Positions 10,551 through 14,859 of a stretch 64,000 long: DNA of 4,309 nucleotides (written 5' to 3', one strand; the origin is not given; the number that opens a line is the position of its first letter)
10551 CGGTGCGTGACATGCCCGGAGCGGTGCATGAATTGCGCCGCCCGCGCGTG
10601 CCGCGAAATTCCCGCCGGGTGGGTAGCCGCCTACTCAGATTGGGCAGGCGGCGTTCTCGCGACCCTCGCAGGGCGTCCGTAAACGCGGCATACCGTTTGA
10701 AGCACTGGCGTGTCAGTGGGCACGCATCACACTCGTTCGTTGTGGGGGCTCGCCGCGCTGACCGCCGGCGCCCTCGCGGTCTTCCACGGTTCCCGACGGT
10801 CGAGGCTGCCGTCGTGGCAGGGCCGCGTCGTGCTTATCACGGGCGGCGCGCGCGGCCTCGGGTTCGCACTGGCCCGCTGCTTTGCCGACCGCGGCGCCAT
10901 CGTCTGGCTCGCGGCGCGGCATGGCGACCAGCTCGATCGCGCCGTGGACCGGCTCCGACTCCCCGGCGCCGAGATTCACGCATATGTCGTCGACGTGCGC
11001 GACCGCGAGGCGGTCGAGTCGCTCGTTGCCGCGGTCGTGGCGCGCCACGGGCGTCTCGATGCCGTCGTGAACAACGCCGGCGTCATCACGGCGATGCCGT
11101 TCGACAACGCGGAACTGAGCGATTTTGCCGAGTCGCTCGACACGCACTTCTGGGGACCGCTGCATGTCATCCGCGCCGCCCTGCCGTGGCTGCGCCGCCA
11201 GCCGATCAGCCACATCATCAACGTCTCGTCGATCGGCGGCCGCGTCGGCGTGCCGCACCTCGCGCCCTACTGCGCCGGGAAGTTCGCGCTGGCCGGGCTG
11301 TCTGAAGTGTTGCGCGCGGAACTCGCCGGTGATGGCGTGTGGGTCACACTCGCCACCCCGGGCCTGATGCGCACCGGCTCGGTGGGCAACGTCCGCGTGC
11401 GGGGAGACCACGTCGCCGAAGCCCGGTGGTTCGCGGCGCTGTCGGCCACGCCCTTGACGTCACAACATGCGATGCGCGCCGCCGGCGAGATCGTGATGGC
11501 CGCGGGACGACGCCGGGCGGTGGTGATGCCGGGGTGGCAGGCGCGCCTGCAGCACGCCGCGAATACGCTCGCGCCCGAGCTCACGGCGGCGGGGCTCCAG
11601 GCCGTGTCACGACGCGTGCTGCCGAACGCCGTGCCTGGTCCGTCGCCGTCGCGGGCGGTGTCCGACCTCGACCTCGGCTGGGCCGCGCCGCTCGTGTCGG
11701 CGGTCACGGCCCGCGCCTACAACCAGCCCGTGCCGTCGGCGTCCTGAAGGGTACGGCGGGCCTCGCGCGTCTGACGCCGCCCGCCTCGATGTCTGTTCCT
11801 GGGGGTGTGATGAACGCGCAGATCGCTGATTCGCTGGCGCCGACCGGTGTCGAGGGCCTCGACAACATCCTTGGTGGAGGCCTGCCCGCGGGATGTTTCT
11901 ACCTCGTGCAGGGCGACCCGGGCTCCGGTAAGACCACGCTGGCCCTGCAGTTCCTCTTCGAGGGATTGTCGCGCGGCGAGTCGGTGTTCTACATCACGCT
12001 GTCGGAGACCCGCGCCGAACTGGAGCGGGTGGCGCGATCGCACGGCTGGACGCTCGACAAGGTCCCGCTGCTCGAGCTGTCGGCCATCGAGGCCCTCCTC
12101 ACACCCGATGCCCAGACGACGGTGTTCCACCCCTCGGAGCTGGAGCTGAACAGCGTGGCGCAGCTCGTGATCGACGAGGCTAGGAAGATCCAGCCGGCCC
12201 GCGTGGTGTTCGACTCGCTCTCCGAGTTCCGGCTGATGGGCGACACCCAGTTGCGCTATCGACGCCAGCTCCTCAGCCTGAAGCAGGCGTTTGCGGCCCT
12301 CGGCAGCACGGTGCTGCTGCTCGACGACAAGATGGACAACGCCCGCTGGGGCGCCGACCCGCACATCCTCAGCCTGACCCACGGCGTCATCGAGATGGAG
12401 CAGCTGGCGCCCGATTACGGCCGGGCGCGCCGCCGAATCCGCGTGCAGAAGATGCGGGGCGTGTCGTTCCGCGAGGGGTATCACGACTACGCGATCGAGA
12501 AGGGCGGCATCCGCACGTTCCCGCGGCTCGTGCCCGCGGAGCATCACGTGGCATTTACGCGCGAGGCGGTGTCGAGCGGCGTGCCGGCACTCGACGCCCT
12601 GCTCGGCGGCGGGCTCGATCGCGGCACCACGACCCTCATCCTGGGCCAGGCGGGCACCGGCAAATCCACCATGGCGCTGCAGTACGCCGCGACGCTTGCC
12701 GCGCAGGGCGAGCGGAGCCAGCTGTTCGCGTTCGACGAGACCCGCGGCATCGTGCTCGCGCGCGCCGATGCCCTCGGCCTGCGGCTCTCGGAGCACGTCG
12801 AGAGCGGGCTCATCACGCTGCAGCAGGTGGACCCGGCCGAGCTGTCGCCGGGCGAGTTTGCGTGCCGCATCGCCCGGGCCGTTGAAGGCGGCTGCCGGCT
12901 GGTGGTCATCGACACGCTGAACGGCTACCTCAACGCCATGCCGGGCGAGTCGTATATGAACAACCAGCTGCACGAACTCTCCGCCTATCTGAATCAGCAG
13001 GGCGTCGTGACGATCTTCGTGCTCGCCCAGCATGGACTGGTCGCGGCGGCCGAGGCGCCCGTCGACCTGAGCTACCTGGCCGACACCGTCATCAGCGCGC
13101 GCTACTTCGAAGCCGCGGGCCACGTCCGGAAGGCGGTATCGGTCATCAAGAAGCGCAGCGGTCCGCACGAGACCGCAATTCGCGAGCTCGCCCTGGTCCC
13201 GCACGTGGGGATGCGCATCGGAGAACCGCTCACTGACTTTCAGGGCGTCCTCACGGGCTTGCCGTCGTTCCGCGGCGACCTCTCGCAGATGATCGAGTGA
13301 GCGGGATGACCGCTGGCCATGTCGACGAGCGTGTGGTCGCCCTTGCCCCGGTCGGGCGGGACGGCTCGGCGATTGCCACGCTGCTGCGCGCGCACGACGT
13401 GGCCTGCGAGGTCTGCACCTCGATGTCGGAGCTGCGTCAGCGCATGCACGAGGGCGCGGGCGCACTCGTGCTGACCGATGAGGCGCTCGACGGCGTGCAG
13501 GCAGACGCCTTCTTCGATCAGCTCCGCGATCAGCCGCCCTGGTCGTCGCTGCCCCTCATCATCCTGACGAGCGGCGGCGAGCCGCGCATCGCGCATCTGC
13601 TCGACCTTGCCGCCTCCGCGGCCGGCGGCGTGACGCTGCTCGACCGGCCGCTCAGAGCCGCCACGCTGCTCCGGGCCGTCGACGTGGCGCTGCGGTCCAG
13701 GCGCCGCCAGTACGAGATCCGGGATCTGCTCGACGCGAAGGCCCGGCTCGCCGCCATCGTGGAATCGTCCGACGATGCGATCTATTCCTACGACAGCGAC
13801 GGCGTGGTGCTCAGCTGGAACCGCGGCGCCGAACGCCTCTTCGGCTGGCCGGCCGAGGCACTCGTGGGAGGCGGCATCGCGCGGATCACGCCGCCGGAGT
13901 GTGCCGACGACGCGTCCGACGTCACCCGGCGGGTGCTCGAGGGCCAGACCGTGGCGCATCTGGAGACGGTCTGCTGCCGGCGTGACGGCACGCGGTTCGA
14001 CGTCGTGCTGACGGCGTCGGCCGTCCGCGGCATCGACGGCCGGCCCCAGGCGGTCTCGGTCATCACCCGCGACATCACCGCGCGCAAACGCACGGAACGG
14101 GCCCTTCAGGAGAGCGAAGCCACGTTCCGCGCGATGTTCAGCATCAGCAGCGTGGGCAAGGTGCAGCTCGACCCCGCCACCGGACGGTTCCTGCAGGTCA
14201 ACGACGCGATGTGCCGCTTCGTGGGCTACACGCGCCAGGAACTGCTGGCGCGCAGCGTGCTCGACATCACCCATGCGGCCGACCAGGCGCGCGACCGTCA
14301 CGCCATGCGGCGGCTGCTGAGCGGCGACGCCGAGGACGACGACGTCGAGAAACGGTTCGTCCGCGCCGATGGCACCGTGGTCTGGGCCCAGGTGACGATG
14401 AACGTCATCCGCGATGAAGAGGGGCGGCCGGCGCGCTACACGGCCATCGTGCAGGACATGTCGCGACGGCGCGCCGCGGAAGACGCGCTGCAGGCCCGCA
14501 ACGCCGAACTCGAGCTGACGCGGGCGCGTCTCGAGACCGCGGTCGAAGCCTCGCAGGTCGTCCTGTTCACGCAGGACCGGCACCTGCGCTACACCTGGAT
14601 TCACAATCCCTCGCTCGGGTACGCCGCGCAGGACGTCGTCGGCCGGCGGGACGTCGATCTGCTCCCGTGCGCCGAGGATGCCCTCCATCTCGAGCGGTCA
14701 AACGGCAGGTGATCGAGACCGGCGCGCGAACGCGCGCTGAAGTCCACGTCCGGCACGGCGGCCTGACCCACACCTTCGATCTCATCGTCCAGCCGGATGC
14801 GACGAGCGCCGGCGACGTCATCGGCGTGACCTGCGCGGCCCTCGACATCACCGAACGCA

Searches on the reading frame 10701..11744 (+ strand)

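Call 68: search_protein_families(library=pfam, proteins=[window:10701-11744:+], max_evalue=0.0001)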
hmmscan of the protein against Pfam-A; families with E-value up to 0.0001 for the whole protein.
window:10701-11744:+ (348 aa): 5 families
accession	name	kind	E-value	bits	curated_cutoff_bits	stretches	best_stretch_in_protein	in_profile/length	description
PF00106.31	adh_short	-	1.8e-46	158.5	26.6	1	42-231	1-190/195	short chain dehydrogenase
PF13561.12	adh_short_C2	-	1.1e-34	120.5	27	1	50-232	3-185/236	Enoyl-(Acyl carrier protein) reductase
PF08659.16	KR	-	2e-20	73.9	22.6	1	44-206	3-165/180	KR domain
PF23441.1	SDR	-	4.4e-10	39.8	27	1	43-225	9-196/258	SDR-like rossmann domain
PF01370.27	Epimerase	-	9e-05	22.4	20.9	0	44-177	1-115/240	NAD dependent epimerase/dehydratase family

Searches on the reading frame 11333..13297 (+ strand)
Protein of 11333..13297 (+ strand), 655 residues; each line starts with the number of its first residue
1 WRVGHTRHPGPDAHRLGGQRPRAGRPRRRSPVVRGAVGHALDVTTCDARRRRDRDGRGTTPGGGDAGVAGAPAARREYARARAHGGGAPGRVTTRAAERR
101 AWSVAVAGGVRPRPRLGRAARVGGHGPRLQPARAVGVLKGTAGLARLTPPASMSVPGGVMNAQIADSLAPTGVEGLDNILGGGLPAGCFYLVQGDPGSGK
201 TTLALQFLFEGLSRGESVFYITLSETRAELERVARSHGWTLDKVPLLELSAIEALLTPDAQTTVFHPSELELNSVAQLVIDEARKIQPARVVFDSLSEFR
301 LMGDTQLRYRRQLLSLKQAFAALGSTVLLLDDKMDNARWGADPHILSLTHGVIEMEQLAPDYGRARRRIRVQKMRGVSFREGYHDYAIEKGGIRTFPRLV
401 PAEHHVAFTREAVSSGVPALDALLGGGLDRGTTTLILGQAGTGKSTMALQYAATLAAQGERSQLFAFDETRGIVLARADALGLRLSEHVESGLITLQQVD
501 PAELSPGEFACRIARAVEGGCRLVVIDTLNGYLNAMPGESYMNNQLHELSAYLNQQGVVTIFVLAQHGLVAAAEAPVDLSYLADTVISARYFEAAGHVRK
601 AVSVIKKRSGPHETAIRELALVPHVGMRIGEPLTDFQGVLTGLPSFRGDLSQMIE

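Call 68: search_protein_families(library=pfam, proteins=[window:11333-13297:+], max_evalue=0.0001)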
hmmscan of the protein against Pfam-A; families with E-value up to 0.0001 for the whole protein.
window:11333-13297:+ (655 aa): 19 families
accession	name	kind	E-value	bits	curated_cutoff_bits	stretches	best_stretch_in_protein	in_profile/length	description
PF06745.19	ATPase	-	2.3e-66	223.9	26.6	2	170-397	2-228/231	KaiC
PF13481.12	AAA_25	-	5e-17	62.6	27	1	414-539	16-159/195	AAA domain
PF05625.17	PAXNEB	-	3.2e-11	43.3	28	1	166-229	16-80/366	PAXNEB protein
PF00154.27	RecA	-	1.4e-09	38.2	27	0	410-488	30-107/262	recA bacterial DNA recombination protein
PF13401.12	AAA_22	-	1.8e-08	35.2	27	0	434-563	8-121/130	AAA domain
PF20720.3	nSTAND3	-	4.7e-08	33.3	27.2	0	191-225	21-52/155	Novel STAND NTPase 3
PF13191.12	AAA_16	-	5.6e-08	33.9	32.6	0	188-332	25-140/167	AAA ATPase domain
PF07088.17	GvpD_P-loop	-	5.9e-08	33.3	24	1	188-296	11-115/189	GvpD gas vesicle protein, P-loop domain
PF25199.1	nSTAND_NTPase5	-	6.6e-08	32.9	34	0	429-465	39-74/145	Novel STAND NTPase 5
PF09848.15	SLFN-g3_helicase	-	7.2e-08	32.5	24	0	189-288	3-93/354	Schlafen group 3, DNA/RNA helicase domain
PF03796.21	DnaB_C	-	1.4e-07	31.6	27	0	170-230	3-63/255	DnaB-like helicase C terminal domain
PF13604.12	AAA_30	-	1.1e-06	28.9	27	0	433-477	20-64/191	AAA domain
PF13479.12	AAA_24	-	3.8e-06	27.3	27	0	433-535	4-79/195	AAA domain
PF24883.2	NPHP3_N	-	3.9e-06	27.6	24.8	0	189-300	24-137/164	Nephrocystin 3, N-terminal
PF05729.18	NACHT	-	6.3e-06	26.6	26.7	0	191-210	4-23/167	NACHT domain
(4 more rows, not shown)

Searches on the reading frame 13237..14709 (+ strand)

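Call 20: search_protein_families(library=pfam, proteins=[window:13237-14709:+], max_evalue=0.001)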
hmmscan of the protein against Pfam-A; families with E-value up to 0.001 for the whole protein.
window:13237-14709:+ (491 aa): 5 families
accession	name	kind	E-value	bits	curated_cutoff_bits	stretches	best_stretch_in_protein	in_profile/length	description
PF00989.32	PAS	-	7e-34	116.7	22.6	2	297-408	3-113/113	PAS fold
PF13426.13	PAS_9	-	1.6e-31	109.1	27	2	312-409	7-102/103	PAS domain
PF08448.16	PAS_4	-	2.1e-29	102.4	23.1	2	175-285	1-110/110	PAS fold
PF08447.18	PAS_3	-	4.5e-25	88.2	25.6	2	319-404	2-88/89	PAS fold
PF13188.13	PAS_8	-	1.5e-14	53.7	21.8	1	169-223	1-55/65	PAS domain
